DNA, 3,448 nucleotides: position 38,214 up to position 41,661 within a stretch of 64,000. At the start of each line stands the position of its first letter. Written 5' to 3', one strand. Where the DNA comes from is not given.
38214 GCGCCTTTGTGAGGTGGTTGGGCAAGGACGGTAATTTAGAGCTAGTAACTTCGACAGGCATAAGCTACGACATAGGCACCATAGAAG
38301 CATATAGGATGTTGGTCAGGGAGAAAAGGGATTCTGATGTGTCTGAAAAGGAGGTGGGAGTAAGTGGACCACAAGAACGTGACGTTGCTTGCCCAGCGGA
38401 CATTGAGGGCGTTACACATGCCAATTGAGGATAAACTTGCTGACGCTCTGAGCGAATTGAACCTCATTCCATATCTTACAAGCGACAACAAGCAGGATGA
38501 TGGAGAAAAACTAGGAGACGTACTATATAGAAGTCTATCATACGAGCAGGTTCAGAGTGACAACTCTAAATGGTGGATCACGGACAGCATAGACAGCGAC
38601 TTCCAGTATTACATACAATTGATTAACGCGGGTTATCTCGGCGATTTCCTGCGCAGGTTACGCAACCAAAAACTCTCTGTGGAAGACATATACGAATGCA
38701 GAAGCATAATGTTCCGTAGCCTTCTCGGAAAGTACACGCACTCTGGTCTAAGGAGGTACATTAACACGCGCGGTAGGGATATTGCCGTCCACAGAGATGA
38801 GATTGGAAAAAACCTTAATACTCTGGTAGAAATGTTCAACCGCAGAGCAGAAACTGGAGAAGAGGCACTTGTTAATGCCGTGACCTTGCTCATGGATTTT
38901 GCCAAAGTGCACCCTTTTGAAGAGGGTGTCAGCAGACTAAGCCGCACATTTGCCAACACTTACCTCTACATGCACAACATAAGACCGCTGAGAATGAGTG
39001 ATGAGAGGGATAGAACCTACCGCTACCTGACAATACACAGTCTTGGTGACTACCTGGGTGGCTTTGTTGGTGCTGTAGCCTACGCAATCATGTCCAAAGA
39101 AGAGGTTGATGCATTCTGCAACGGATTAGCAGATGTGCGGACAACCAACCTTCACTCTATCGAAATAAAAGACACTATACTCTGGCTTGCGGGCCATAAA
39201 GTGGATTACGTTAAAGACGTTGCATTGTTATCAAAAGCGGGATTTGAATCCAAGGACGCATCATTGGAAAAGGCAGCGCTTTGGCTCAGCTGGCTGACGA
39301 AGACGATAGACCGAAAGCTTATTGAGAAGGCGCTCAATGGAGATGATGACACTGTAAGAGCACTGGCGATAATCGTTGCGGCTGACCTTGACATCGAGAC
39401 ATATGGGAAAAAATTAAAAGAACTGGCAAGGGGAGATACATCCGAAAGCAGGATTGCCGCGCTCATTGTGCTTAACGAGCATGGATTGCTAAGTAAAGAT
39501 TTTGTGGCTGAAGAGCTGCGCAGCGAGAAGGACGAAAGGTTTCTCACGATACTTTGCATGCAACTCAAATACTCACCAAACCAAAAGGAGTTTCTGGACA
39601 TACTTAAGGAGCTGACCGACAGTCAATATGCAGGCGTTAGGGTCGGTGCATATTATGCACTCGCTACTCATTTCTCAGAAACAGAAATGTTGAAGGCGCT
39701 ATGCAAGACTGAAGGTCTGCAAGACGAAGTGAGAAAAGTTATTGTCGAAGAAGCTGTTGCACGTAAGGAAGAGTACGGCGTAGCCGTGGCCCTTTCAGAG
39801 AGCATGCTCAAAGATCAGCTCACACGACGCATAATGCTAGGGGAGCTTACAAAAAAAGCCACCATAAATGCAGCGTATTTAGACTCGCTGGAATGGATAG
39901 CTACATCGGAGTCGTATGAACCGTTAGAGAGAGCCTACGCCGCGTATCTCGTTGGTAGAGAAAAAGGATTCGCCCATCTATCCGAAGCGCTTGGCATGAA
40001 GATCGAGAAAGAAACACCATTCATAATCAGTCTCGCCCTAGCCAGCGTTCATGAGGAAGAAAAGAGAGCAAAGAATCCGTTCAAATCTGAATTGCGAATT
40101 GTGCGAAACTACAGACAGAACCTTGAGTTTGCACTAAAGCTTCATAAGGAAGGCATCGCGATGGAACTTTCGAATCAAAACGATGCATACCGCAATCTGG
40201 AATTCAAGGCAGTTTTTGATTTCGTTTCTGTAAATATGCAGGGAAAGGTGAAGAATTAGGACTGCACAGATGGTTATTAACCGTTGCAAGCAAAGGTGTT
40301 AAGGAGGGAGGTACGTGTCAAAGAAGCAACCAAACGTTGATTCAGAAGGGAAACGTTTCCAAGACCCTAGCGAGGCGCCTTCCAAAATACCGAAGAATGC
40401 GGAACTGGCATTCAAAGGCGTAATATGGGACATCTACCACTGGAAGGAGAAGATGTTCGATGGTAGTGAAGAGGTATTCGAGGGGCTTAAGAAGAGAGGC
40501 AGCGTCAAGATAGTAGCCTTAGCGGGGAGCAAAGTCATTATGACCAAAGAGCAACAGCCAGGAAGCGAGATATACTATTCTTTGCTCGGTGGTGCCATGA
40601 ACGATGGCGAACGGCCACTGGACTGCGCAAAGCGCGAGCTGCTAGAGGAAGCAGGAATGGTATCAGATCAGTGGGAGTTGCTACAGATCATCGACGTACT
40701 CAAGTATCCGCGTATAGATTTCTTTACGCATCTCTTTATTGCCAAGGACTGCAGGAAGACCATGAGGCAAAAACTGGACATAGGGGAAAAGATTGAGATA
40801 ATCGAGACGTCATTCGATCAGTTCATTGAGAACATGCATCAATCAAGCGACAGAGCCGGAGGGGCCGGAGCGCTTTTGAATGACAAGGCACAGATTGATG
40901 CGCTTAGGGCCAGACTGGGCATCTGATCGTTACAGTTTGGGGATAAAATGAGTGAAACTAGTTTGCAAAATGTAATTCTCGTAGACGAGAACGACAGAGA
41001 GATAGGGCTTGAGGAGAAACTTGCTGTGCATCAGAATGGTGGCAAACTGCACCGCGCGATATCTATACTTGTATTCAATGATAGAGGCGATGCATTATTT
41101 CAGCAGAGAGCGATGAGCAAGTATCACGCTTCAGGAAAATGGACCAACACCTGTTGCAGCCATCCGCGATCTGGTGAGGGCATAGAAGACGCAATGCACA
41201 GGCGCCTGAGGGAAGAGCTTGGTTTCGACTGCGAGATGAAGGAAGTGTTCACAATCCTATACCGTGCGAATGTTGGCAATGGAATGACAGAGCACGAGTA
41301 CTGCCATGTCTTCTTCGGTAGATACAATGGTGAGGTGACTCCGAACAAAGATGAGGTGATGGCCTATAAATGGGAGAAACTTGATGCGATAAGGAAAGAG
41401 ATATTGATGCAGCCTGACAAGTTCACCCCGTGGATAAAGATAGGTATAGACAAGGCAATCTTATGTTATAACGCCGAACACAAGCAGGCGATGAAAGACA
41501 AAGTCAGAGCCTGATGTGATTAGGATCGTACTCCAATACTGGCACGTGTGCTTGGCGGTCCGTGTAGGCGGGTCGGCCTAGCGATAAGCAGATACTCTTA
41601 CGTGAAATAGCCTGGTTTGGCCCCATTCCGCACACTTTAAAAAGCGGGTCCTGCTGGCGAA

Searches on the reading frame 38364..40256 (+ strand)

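Call 69: search_protein_families(library=pfam, proteins=[window:38364-40256:+], max_evalue=0.0001)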
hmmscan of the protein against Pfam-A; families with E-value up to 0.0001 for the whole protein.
window:38364-40256:+ (631 aa): 1 family
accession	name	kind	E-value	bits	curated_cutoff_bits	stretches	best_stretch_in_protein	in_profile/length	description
PF02661.23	Fic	-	1.9e-06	29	24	1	104-201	2-93/93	Fic/DOC family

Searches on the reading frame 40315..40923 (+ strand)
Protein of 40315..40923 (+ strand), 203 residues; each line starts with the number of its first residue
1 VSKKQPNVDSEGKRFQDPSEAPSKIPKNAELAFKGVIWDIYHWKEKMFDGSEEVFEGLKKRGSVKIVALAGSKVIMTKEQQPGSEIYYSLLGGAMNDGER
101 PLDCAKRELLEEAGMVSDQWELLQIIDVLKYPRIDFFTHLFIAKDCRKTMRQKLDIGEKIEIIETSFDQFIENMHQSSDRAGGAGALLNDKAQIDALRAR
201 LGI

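Call 69: search_protein_families(library=pfam, proteins=[window:40315-40923:+], max_evalue=0.0001)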
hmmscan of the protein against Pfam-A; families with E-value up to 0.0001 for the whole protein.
window:40315-40923:+ (203 aa): 1 family
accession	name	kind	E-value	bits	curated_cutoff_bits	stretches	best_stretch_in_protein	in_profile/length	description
PF00293.34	NUDIX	-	1.3e-11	45.1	21.1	1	61-170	3-118/134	NUDIX domain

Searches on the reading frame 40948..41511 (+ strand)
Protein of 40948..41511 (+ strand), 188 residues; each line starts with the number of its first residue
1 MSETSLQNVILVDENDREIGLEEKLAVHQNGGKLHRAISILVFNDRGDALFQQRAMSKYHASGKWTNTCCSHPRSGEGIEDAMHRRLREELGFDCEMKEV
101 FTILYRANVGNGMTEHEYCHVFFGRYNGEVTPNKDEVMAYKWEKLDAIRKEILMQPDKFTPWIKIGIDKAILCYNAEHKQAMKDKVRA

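Call 69: search_protein_families(library=pfam, proteins=[window:40948-41511:+], max_evalue=0.0001)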
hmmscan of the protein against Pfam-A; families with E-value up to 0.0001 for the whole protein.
window:40948-41511:+ (188 aa): 1 family
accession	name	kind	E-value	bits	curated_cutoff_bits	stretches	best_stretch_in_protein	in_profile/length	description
PF00293.34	NUDIX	-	2.1e-23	83.3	21.1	1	34-162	2-133/134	NUDIX domain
